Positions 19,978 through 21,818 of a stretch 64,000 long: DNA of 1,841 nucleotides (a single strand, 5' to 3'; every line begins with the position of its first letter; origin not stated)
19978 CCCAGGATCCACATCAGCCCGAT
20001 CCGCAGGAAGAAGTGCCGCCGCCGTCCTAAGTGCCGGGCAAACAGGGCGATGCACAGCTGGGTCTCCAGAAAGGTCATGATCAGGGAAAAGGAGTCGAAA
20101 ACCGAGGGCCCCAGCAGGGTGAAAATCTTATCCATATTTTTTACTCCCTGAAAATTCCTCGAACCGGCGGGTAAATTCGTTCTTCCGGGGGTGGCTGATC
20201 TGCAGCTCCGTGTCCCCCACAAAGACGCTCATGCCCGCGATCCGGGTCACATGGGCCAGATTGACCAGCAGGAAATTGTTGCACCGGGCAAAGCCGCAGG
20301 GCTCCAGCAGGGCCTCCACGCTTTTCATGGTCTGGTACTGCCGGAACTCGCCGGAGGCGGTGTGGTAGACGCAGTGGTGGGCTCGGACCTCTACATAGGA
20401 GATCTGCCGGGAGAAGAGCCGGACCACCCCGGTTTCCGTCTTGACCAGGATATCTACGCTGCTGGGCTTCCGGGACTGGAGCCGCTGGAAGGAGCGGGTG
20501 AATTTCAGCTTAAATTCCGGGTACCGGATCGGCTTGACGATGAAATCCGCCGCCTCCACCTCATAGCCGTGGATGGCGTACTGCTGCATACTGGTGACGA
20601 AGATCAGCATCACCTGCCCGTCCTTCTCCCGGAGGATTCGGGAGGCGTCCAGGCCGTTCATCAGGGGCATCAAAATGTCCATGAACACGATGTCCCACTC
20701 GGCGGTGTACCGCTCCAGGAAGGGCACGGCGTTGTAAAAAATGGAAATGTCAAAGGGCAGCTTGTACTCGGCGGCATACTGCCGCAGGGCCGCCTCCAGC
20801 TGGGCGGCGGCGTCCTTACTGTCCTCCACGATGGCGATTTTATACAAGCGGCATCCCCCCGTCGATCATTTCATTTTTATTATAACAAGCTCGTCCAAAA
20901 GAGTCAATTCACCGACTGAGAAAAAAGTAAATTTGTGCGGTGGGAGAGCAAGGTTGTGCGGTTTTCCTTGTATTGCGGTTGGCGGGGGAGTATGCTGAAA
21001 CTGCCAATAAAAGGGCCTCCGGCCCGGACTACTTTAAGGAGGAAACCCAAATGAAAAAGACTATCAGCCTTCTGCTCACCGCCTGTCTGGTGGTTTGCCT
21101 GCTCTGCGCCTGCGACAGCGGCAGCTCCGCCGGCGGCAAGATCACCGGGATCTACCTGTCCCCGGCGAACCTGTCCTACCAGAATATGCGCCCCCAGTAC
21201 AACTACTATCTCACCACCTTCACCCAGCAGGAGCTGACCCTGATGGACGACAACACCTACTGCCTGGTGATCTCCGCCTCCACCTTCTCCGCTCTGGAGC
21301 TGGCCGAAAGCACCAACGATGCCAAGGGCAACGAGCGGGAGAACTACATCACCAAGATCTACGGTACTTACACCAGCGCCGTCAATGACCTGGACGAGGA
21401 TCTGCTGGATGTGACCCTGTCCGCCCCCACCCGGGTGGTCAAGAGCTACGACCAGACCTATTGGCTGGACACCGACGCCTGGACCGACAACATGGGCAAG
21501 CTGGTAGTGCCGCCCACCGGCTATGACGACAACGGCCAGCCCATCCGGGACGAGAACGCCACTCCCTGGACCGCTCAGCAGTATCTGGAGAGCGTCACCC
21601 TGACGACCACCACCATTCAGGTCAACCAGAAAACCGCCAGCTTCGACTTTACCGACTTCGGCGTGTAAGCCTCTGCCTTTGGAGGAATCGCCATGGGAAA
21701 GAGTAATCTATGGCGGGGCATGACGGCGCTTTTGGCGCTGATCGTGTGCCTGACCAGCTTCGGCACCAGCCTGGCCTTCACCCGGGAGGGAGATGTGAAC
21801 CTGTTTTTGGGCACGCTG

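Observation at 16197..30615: Four glycoside-hydrolase promoters share one 21-bp-phased direct-repeat box at a fixed distance from the -10: candidate LytTR regulon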

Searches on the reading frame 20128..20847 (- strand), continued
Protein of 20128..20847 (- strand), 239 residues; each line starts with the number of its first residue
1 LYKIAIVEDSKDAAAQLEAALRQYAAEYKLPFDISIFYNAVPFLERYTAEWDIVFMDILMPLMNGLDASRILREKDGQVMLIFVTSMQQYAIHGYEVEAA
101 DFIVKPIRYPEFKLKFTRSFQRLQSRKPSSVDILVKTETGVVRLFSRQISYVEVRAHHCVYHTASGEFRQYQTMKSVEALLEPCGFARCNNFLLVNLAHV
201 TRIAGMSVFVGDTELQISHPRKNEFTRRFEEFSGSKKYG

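Call 40: search_protein_families(library=ncbifam, proteins=[window:20128-20847:-], max_evalue=0.001)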
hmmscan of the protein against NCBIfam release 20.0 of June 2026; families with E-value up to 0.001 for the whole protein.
window:20128-20847:- (239 aa): 54 families (the best 25 are shown)
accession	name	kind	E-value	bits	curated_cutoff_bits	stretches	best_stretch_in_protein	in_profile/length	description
NF008677.0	PRK11697.1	equivalog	1.1e-16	60.9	246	1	1-229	1-227/238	two-component system response regulator BtsR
NF010684.1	PRK14084.1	equivalog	7.5e-11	42.2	375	1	48-108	44-104/254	response regulator transcription factor LytR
NF051850.1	RespRegRprY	equivalog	4.4e-10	39.4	370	1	17-131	16-131/234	response regulator transcription factor RprY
NF041734.1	resp_reg_RppA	equivalog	5.7e-10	38.9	250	1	3-124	2-121/229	two-component system response regulator RppA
NF008469.0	PRK11361.1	equivalog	1.1e-09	37.5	714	1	48-127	46-126/461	acetoacetate metabolism transcriptional regulator AtoC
NF053854.1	RespRegPhoBBctds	equivalog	2.5e-09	36.8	270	1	5-126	2-121/225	two-component system response regulator PhoB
NF007346.1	PRK09836.1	equivalog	3.9e-09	36.6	420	1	44-151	38-144/227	copper/silver response regulator transcription factor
NF045944.1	ResRegRpaBCyano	equivalog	8e-09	35.2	330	1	49-149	40-138/229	response regulator transcription factor RpaB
NF041367.1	CheY_Halo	equivalog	2.9e-08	34.1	200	1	44-111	35-105/114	chemotaxis protein CheY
NF007135.0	PRK09581.1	equivalog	3.5e-08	32.7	474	1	4-123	5-122/457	PleD family two-component system response regulator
TIGR01387.1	cztR_silR_copR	subfamily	3.7e-08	33.3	279.2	1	48-132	40-126/218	heavy metal response regulator transcription factor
NF008296.0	PRK11083.1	equivalog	4.6e-08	32.7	273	1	3-127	5-125/228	two-component system response regulator CreB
NF007005.1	PRK09468.1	equivalog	1.9e-07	30.7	331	1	3-168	5-165/237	osmolarity response regulator transcription factor OmpR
NF041880.1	EPS_EpsF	equivalog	3.2e-07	29.2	900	1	49-110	38-104/492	response regulator EpsF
NF040689.1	MtrAB_MtrA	equivalog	3.9e-07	29.6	300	1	48-131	40-124/219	MtrAB system response regulator MtrA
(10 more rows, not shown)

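Call 58: search_dna_similar(query=window:20128-20847:-, collection=plasmids, mode=protein, max_rows=25, max_evalue=1e-10)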
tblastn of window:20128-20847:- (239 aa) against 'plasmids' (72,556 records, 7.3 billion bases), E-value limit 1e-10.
Records with a match: 79; places in all: 93; records where one place covers at least 80% of the query: 50.
Best place of each record, by identity: <60% 79.
By first word of the organism name: Clostridium 24; Paraclostridium 10; Hymenobacter 8; Chondrinema 7; Clostridioides 4; Fulvitalea 3; Priestia 3; Bacteroides 2; Streptococcus 2; Parabacteroides 2; and 14 more.
By predicted mobility (MOB-suite, as given by PLSDB): non-mobilizable 63; mobilizable 16.
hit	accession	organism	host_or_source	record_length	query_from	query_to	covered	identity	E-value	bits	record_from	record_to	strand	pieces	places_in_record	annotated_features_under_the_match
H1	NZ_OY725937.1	Bacteroides finegoldii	-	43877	3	233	97%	30.3%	1e-16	86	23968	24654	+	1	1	LytTR family DNA-binding domain-containing protein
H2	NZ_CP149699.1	Clostridioides difficile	Dog,single cell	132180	1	232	97%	29.0%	2e-20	96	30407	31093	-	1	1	LytTR family DNA-binding domain-containing protein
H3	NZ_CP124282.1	Paraclostridium sordellii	Procyon lotor,whole organism,intestine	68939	1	235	98%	28.4%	1e-25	112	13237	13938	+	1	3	LytTR family DNA-binding domain-containing protein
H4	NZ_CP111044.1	Chondrinema litorale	Seaweed,red alga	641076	3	232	96%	28.9%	1e-21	100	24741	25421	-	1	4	LytTR family DNA-binding domain-containing protein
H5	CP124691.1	Paraclostridium bifermentans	Whole organism,peat soil sample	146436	30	235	86%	32.0%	7e-23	103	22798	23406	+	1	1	LytTR family DNA-binding domain-containing protein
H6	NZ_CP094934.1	Paraclostridium bifermentans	Homo sapiens,feces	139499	30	235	86%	32.0%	9e-23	103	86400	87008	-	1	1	LytTR family DNA-binding domain-containing protein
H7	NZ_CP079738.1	Paraclostridium bifermentans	whole organism,soil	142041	30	235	86%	32.0%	9e-23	103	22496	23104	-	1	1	LytTR family DNA-binding domain-containing protein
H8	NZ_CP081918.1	Bacteroides ovatus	Homo sapiens,blood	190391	1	233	97%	28.3%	4e-17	87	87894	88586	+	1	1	LytTR family DNA-binding domain-containing protein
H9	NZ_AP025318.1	Fulvitalea axinellae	-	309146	3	218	90%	30.5%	6e-17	86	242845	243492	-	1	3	LytTR family DNA-binding domain-containing protein | histidine kinase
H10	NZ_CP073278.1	Clostridium butyricum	Homo sapiens,cell culture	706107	1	236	99%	27.4%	6e-21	98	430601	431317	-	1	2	LytTR family DNA-binding domain-containing protein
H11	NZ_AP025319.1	Fulvitalea axinellae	-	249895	1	225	94%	28.6%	1e-15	83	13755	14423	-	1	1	LytTR family DNA-binding domain-containing protein | histidine kinase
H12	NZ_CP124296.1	Paraclostridium sordellii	Vulpes vulpes,whole organism,intestine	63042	1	229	96%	27.1%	1e-22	102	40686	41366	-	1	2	LytTR family DNA-binding domain-containing protein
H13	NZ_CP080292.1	Paraclostridium sordellii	Trichechus manatus,isolate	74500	1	235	98%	26.2%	1e-20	97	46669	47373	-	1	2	LytTR family DNA-binding domain-containing protein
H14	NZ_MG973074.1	Clostridioides difficile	hospital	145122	4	210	87%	29.7%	9e-21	98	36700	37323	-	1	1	LytTR family DNA-binding domain-containing protein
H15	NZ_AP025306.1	Aureibacter tunicatorum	-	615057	3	225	93%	27.2%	3e-16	85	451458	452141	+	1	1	LytTR family DNA-binding domain-containing protein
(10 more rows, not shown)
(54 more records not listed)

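Call 62: find_related_loci(query=A2, collection=metagenome_contigs, flank=6000)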
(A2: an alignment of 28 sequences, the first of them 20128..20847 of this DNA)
Query A2 (239 aa) in metagenome_contigs; peptide patterns used: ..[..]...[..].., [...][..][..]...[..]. (x = any residue, [..] = any of these).
600 stretches matched a pattern (row limit reached: there are more); 257 encode a relative of the query (tblastn E <= 1e-3); the best 80 are kept; 80 distinct loci.
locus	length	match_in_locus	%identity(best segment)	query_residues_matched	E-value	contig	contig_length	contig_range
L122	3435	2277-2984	63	3-237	2e-101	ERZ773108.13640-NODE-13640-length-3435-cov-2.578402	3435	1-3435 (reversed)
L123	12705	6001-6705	58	1-238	5e-93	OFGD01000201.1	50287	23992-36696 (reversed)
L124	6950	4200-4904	58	1-238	4e-93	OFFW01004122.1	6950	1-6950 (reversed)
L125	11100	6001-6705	59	1-238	1e-92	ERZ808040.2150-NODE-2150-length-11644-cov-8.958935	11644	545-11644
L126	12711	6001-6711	58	1-239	1e-92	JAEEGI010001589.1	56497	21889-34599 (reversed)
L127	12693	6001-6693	58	4-237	1e-91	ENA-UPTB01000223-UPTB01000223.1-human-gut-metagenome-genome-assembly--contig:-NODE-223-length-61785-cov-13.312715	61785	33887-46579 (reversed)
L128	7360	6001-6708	56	1-238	2e-89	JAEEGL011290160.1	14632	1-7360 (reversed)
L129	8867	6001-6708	56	1-238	9e-89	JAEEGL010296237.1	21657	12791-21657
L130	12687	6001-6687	55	3-234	4e-85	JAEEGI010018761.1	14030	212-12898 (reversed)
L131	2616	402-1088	54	1-232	8e-85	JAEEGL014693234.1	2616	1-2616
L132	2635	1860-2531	55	1-225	7e-85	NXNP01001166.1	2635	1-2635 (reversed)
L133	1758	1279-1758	61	1-163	2e-67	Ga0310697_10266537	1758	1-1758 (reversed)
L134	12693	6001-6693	45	1-232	4e-62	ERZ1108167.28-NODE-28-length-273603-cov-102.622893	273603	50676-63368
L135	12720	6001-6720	40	1-239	2e-54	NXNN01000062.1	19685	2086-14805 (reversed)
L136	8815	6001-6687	42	1-232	1e-54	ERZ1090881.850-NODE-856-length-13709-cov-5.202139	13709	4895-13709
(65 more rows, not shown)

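Call 75: predict_structure(alignment_id=A2)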
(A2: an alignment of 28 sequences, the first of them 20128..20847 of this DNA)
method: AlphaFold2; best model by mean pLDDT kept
length: 239 residues; sequences in the alignment: 28
mean_pLDDT: 85.9   pTM: 0.55
mean pLDDT of the five models: 85.9, 85.2, 84.7, 84.2, 83.4
residues with pLDDT >= 90: 119; 70-90: 93; 50-70: 16; < 50: 11
segments of 3 or more residues with pLDDT < 50: 93-96, 235-239
pLDDT, mean of each block of 10 residues (from residue 1): 94 96 92 95 91 92 88 86 77 50 84 83 64 84 89 94 93 92 91 93 93 93 91 56
secondary structure, 60 per line:
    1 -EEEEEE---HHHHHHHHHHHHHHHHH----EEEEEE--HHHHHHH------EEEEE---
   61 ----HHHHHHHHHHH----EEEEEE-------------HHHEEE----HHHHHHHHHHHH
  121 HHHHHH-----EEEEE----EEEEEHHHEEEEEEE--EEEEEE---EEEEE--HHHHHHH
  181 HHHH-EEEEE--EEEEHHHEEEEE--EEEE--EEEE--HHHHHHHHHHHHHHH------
elements in order: E2-7 H11-27 E32-37 H40-46 E53-57 H65-75 E80-85 E102-104 H109-126 E132-136 E141-145 E149-155 E158-163 E167-171 H174-184 E186-190 E193-196 E200-204 E207-210 E213-216 H219-233

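Call 77: fold_search(model_id=the predicted structure, library=pdb)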
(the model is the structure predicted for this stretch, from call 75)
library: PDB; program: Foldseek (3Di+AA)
matches with E <= 10: 1558; with E <= 0.001: 381
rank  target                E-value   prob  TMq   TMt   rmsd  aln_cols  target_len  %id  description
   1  4cbv_F                8.3e-14  1.00  0.46  0.43  10.6       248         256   19  X-ray structure of full-length ComE from Streptococcus pneumoniae. (released 2014-02-12)
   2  4cbv_D                2.4e-13  1.00  0.45  0.43  11.2       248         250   19  X-ray structure of full-length ComE from Streptococcus pneumoniae. (released 2014-02-12)
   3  4cbv_A                2.9e-13  1.00  0.45  0.43  15.2       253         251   18  X-ray structure of full-length ComE from Streptococcus pneumoniae. (released 2014-02-12)
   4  4cbv_C                5.7e-13  1.00  0.47  0.45  15.2       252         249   18  X-ray structure of full-length ComE from Streptococcus pneumoniae. (released 2014-02-12)
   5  4cbv_E                1.6e-12  1.00  0.46  0.44  15.3       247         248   19  X-ray structure of full-length ComE from Streptococcus pneumoniae. (released 2014-02-12)
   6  3d6w_B                2.2e-07  1.00  0.38  0.79   2.3       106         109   17  LytTr DNA-binding domain of putative methyl-accepting/DNA response regulator from Bacillus cereus. (released 2008-07-15)
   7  1kgs                  4.1e-07  1.00  0.43  0.47   8.0       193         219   20  Crystal Structure at 1.50 A of an OmpR/PhoB Homolog from Thermotoga maritima (released 2001-12-05)
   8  3d6w_A                6.3e-07  1.00  0.38  0.80   2.2       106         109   17  LytTr DNA-binding domain of putative methyl-accepting/DNA response regulator from Bacillus cereus. (released 2008-07-15)
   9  3nns_A                1.3e-06  1.00  0.43  0.83   2.4       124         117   23  BeF3 Activated DrrB Receiver Domain (released 2010-08-11)
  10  8ted_B                1.6e-06  1.00  0.38  0.19   6.3       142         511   22  PorX primitive orthorhombic crystal form (released 2024-04-17)
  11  4qyw                  1.7e-06  1.00  0.42  0.81   2.6       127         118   24  Structure of phosphono-CheY from T.maritima (released 2015-08-19)
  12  9g86_A                1.7e-06  1.00  0.44  0.25   2.7       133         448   24  Structure of Response regulator PleD in complex with c-diGMP and pppGpp (released 2025-08-06)
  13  9g85_C                2.2e-06  1.00  0.39  0.23   6.0       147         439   25  Structure of Response regulator PleD in complex with c-diGMP and ppGpp (released 2025-08-06)
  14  4iga_A                2.3e-06  1.00  0.40  0.78   2.7       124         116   26  The crystal structure of an activated Thermotoga maritima CheY with N-terminal region of FliM (released 2013-04-24)
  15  9g86_B                2.3e-06  1.00  0.43  0.24   3.1       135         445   22  Structure of Response regulator PleD in complex with c-diGMP and pppGpp (released 2025-08-06)
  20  4xqn_A                3.4e-06  1.00  0.34  0.79   2.0        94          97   20  Crystal structure of AgrA LytTR domain in complex with promoters (released 2016-04-06)
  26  4xqj_A                4.1e-06  1.00  0.35  0.81   2.0        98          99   19  Crystal structure of AgrA LytTR domain in complex with promoters (released 2016-04-06)
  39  4xqj_D                5.3e-06  1.00  0.34  0.77   2.1        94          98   20  Crystal structure of AgrA LytTR domain in complex with promoters (released 2016-04-06)
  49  3bs1_A                6.8e-06  1.00  0.36  0.80   2.2       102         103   20  Structure of the Staphylococcus aureus AgrA LytTR Domain Bound to DNA Reveals a Beta Fold with a Novel Mode of Binding (released 2008-04-08)
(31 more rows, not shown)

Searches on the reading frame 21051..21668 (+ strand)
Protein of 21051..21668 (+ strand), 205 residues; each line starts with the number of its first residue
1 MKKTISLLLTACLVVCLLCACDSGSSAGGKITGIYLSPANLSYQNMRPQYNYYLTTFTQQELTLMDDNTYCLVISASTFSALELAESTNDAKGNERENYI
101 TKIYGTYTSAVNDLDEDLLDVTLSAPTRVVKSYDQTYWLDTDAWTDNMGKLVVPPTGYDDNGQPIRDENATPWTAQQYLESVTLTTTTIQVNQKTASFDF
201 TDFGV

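Call 8: search_protein_families(library=pfam, proteins=[window:21051-21668:+])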
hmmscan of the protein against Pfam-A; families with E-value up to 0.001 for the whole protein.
window:21051-21668:+ (205 aa): 0 families

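Call 40: search_protein_families(library=ncbifam, proteins=[window:21051-21668:+], max_evalue=0.001)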
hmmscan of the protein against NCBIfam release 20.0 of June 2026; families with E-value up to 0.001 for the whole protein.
window:21051-21668:+ (205 aa): 0 families

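Call 51: find_homologous_proteins(query=window:21051-21668:+)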
Query window:21051-21668:+ (205 aa): 309 proteins with E <= 0.001 among 468 candidates; the best 120 are listed.
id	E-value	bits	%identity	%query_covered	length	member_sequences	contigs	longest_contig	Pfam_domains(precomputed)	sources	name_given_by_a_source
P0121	3.0e-130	450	99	100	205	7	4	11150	-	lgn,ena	-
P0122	3.7e-108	378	82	100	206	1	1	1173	-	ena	-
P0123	1.4e-106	373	81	100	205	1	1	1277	-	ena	-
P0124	2.2e-106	372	83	100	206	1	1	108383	-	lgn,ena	-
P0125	4.1e-105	368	77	100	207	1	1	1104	-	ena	-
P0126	7.1e-105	367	79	100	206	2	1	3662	-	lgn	-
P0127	2.9e-104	365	79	100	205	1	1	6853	-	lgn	-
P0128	9.3e-104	363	80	100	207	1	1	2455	-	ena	-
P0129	3.4e-103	362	78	100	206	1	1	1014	-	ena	-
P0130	1.2e-102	360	79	100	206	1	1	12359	-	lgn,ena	-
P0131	3.6e-102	358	78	100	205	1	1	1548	-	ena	-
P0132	2.1e-101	356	78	100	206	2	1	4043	-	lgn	-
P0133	2.2e-101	356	76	100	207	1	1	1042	-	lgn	-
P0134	1.4e-100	353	77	100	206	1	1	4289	-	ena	-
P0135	9.7e-100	350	77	99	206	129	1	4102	-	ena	-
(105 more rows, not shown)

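Call 56: predict_structure(alignment_id=A1)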
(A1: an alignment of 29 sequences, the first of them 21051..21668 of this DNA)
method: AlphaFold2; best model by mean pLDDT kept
length: 205 residues; sequences in the alignment: 29
mean_pLDDT: 77.7   pTM: 0.70
mean pLDDT of the five models: 77.7, 75.1, 73.6, 73.1, 69.5
residues with pLDDT >= 90: 59; 70-90: 92; 50-70: 29; < 50: 25
segments of 3 or more residues with pLDDT < 50: 1-4, 6-8, 11-13, 15-27
pLDDT, mean of each block of 10 residues (from residue 1): 46 46 49 84 75 81 93 87 53 67 95 90 94 84 90 86 80 92 89 76 71
secondary structure, 60 per line:
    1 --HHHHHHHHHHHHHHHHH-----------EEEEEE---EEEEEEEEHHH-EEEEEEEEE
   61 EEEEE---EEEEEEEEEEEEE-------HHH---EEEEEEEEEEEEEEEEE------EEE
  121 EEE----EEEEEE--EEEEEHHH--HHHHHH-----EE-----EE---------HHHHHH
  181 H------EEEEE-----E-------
elements in order: H3-19 E31-36 E40-47 E52-65 E69-81 E95-111 E118-123 E128-133 E136-140 H146-151 H175-181 E188-192

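Call 59: fold_search(model_id=the predicted structure, library=pdb)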
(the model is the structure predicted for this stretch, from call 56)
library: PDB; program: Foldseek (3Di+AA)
matches with E <= 10: 529; with E <= 0.001: 0
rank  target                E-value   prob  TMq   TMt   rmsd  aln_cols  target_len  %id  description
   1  1ozb_A                1.7e-01  0.69  0.17  0.24   7.6        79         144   18  Crystal Structure of SecB complexed with SecA C-terminus (released 2003-10-14)
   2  1ozb_F                2.1e-01  0.63  0.17  0.23   7.6        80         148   19  Crystal Structure of SecB complexed with SecA C-terminus (released 2003-10-14)
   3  1ozb_E                2.5e-01  0.57  0.21  0.29   9.0        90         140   19  Crystal Structure of SecB complexed with SecA C-terminus (released 2003-10-14)
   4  1ozb_C                2.6e-01  0.57  0.17  0.25   7.6        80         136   19  Crystal Structure of SecB complexed with SecA C-terminus (released 2003-10-14)
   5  3c99                  3.1e-01  0.14  0.14  0.09  12.9       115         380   11  Structural Basis of Histone H4 Recognition by p55 (released 2008-05-13)
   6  1ozb_G                3.4e-01  0.44  0.18  0.23   9.0        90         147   17  Crystal Structure of SecB complexed with SecA C-terminus (released 2003-10-14)
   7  8ifg_B                4.0e-01  0.10  0.13  0.09  17.5       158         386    8  Cryo-EM structure of the Clr6S (Clr6-HDAC) complex from S. pombe (released 2024-01-03)
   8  1fx3_C                4.4e-01  0.51  0.17  0.23   6.3        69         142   20  CRYSTAL STRUCTURE OF H. INFLUENZAE SECB (released 2000-12-06)
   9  1fx3_A                4.7e-01  0.44  0.17  0.24   7.5        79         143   18  CRYSTAL STRUCTURE OF H. INFLUENZAE SECB (released 2000-12-06)
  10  5kew_B                4.9e-01  0.51  0.23  0.32   7.1       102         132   10  Vibrio parahaemolyticus VtrA/VtrC complex bound to the bile salt taurodeoxycholate (released 2016-07-20)
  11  1ozb_B                6.1e-01  0.38  0.17  0.25   7.6        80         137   19  Crystal Structure of SecB complexed with SecA C-terminus (released 2003-10-14)
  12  7f5z_B                7.9e-01  0.08  0.15  0.22  14.8       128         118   12  Crystal structure of the single-stranded dna-binding protein from Mycobacterium tuberculosis- Form III (released 2022-05-11)
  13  1fx3_D                9.2e-01  0.33  0.17  0.24   6.6        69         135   20  CRYSTAL STRUCTURE OF H. INFLUENZAE SECB (released 2000-12-06)
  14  8b7d                  9.2e-01  0.04  0.13  0.16  18.3       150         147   10  Luminal domain of TMEM106B (released 2023-07-19)
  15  1fx3_B                9.7e-01  0.28  0.21  0.28   9.0        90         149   20  CRYSTAL STRUCTURE OF H. INFLUENZAE SECB (released 2000-12-06)
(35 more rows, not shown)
